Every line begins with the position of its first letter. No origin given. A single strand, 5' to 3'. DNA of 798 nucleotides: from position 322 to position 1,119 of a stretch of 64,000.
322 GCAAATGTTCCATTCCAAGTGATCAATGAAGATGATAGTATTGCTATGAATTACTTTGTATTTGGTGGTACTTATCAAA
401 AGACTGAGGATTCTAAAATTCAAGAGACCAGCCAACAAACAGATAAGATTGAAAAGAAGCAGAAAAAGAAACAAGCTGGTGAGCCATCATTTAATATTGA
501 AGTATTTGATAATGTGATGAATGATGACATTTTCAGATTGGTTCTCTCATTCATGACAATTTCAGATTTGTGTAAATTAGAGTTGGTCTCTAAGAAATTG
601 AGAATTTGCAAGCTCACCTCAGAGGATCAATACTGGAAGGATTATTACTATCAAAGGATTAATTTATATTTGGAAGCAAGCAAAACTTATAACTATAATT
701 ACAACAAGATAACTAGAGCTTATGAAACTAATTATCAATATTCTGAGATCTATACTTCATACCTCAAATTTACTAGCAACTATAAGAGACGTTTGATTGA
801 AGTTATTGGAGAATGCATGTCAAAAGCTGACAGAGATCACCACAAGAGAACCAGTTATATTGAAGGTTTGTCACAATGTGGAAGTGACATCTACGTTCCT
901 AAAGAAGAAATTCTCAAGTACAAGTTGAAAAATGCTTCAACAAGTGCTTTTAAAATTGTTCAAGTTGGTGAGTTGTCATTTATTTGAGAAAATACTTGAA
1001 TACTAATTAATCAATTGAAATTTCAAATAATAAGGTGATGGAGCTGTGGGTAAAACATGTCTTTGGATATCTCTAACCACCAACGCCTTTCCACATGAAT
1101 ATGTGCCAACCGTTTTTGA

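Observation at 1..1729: A Kelch/F-box ORF is spliced in frame onto a Rho GTPase carrying a Q61-equivalent proline and a CaaX box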

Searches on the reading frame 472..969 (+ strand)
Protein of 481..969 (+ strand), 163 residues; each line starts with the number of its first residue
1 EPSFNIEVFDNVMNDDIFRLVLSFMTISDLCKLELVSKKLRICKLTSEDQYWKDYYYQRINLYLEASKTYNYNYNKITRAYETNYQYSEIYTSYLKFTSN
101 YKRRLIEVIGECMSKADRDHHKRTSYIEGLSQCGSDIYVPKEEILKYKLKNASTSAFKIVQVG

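Call 28: find_homologous_proteins(query=window:481-969:+, max_evalue=0.01)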
Query seq(163 aa): 15 candidates shared short words with the query, none scored E <= 0.01.

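Call 43: search_protein_representatives(alignment_id=A3)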
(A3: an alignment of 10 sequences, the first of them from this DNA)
Query: 10 sequences, 167 profile positions. Proteins with E-value up to 0.001 (for the whole library): 90; up to 1e-10: 41; up to 1e-30: 13. The best 90 are listed.
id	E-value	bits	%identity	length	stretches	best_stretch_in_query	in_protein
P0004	1.4e-61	223.5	-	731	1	2-167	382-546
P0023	1.3e-57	210.7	-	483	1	3-167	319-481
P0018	3.6e-54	199.5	-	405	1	2-167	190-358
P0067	2.4e-49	183.8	-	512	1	3-167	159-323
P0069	5.4e-49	182.6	-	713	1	2-167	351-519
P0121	6.1e-40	153.2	-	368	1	4-167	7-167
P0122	2.8e-38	147.8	-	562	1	3-167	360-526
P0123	4.0e-37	144.0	-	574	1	2-167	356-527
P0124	3.2e-35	137.8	-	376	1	4-167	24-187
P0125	3.9e-35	137.5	-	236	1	6-167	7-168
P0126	1.0e-34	136.1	-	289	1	4-167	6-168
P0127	3.0e-32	128.2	-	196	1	9-167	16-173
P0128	6.9e-31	123.7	-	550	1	8-167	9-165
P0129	1.1e-28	116.6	-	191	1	6-166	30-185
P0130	1.1e-28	116.5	-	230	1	12-167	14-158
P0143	2.4e-18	82.9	-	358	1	14-150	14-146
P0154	2.8e-12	63.2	-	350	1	15-167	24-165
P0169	7.0e-08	48.9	-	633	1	14-125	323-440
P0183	5.3e-06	42.8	-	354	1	16-166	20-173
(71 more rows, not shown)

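Call 52: list_cluster_members(proteins=[P0080, P0090, P0102, P0121, P0124, P0143, P0154, P0183, P0169, P0018])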
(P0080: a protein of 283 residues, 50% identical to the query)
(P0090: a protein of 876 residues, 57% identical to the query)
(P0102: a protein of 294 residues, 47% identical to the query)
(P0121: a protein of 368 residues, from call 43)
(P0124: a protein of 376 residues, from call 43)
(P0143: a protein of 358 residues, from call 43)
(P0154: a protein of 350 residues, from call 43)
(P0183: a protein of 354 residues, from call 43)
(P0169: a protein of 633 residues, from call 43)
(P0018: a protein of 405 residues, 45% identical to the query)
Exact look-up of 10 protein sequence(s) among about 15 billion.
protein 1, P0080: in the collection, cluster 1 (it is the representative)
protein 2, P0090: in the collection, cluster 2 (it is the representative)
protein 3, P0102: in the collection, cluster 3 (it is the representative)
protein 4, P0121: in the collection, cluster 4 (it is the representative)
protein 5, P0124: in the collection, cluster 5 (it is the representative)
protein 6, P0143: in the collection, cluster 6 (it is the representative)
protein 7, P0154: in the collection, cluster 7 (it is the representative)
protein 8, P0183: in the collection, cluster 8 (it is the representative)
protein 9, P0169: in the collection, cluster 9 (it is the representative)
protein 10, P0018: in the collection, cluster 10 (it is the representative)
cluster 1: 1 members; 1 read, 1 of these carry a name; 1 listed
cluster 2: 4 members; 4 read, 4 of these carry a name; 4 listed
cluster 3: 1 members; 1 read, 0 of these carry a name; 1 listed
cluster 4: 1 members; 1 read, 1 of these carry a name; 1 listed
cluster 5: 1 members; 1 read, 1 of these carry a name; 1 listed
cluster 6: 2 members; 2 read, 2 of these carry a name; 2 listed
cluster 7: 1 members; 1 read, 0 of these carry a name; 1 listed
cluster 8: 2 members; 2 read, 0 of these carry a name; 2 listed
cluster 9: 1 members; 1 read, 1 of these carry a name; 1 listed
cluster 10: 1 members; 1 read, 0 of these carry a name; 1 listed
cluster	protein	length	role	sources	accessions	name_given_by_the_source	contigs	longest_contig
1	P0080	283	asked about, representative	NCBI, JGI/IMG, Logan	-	Ras-related C3 botulinum toxin substrate 1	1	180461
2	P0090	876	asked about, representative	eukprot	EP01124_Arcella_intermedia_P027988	TRINITY_DN5595_c0_g1_i2.p1 TRINITY_DN5595_c0_g1~~TRINITY_DN5595_c0_g1_i2.p1 ORF ...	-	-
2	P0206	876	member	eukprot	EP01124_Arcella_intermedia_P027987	TRINITY_DN5595_c0_g1_i1.p1 TRINITY_DN5595_c0_g1~~TRINITY_DN5595_c0_g1_i1.p1 ORF ...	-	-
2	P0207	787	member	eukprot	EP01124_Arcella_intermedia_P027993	TRINITY_DN5595_c0_g1_i7.p1 TRINITY_DN5595_c0_g1~~TRINITY_DN5595_c0_g1_i7.p1 ORF ...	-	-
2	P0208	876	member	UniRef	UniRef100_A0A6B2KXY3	BTB domain-containing protein n=1 Tax=Arcella intermedia TaxID=1963864 ...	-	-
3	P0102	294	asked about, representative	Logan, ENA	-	-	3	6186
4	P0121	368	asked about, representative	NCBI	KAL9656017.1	hypothetical protein ABK040_007638 [Willaertia magna]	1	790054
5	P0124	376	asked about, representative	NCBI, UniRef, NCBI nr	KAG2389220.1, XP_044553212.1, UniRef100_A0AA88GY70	hypothetical protein C9374_014620 [Naegleria lovaniensis] | Rho family small GTPase n=1 Tax=Naegleria lovaniensis TaxID=51637 RepID=A0AA88GY70_NAELO | uncharacterized protein C9374_014620 [Naegleria lovaniensis]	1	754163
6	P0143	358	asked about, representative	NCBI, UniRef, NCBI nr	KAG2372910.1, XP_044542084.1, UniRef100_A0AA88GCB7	hypothetical protein C9374_013032 [Naegleria lovaniensis] | Rho family small GTPase n=1 Tax=Naegleria lovaniensis TaxID=51637 RepID=A0AA88GCB7_NAELO | uncharacterized protein C9374_013032 [Naegleria lovaniensis]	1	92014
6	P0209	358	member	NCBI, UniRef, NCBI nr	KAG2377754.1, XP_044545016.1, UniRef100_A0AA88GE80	hypothetical protein C9374_008839 [Naegleria lovaniensis] | Rho family small GTPase n=1 Tax=Naegleria lovaniensis TaxID=51637 RepID=A0AA88GE80_NAELO | uncharacterized protein C9374_008839 [Naegleria lovaniensis]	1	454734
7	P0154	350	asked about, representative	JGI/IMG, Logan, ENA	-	-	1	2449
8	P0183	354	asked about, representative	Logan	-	-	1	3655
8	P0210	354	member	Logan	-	-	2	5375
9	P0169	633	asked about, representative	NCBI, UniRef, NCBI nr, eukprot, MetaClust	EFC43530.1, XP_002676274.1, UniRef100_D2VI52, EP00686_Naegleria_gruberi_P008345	rho family small GTPase [Naegleria gruberi] | Rho family small GTPase n=1 Tax=Naegleria gruberi TaxID=5762 RepID=D2VI52_NAEGR | XP_002676274.1 rho family small GTPase [Naegleria gruberi strain NEG-M]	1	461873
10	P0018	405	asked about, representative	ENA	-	-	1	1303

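Call 53: search_protein_families(library=pfam, proteins=[P0169, P0124, P0154], max_evalue=0.01)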
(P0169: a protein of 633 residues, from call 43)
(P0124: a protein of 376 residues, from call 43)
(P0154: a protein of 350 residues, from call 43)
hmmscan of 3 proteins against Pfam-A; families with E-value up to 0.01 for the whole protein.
P0169 (633 aa): 10 families
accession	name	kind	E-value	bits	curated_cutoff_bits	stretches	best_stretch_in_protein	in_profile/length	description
PF24681.1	Kelch_KLHDC2_KLHL20_DRC7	-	2.1e-41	142.1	50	2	99-263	37-193/221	KLHDC2/KLHL20/DRC7 Kelch-repeats domain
PF24981.1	Beta-prop_ATRN-LZTR1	-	4.2e-31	108.7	50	3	83-162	14-89/289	Attractin/LZTR1 beta-propeller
PF00071.28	Ras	-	3.3e-29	102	21.6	1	443-613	2-158/162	Ras family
PF13415.12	Kelch_3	-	3.4e-25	88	22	2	14-67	1-47/48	Galactose oxidase, central domain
PF13418.12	Kelch_4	-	1.8e-22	79.5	21.6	2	113-155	1-44/49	Galactose oxidase, central domain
PF01344.31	Kelch_1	-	5.1e-17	61.5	20.1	1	113-153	1-40/46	Kelch motif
PF13964.12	Kelch_6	-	4.3e-13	49.2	25.3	0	7-46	5-40/50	Kelch motif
PF13854.13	Kelch_HCF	-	1.2e-12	48.2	113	1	5-155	123-278/345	Host cell factor, Kelch-repeats domain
PF08477.19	Roc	-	9.8e-09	35.9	27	1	442-557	1-119/119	Ras of Complex, Roc, domain of DAPkinase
PF07646.21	Kelch_2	-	2.6e-07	30.7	21.3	0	113-155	1-44/48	Kelch motif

P0124 (376 aa): 5 families
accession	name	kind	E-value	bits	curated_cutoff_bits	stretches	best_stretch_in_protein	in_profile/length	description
PF00071.28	Ras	-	1.8e-31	109.3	21.6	1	183-344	1-150/162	Ras family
PF08477.19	Roc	-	9.1e-19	68.3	27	1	183-295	1-119/119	Ras of Complex, Roc, domain of DAPkinase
PF00025.27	Arf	-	0.00022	21.2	22.3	1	174-350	7-170/174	ADP-ribosylation factor family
PF12937.12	F-box-like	-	0.0011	19.2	24.3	1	44-80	12-46/47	F-box-like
PF01926.29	MMR_HSR1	-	0.0075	16.8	21.9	0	183-245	1-68/113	50S ribosome-binding GTPase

P0154 (350 aa): 5 families
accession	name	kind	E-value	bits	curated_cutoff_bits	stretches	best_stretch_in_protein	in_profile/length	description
PF00071.28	Ras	-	1.5e-39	135.6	21.6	1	161-331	1-159/162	Ras family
PF08477.19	Roc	-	1.3e-16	61.3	27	1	161-275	1-119/119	Ras of Complex, Roc, domain of DAPkinase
PF00025.27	Arf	-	4.2e-06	26.8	22.3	1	157-283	12-134/174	ADP-ribosylation factor family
PF00009.33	GTP_EFTU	-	4.8e-05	23.5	26.5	1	205-330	66-184/188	Elongation factor Tu GTP binding domain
PF12937.12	F-box-like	-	6.8e-05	23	24.3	1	27-69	6-46/47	F-box-like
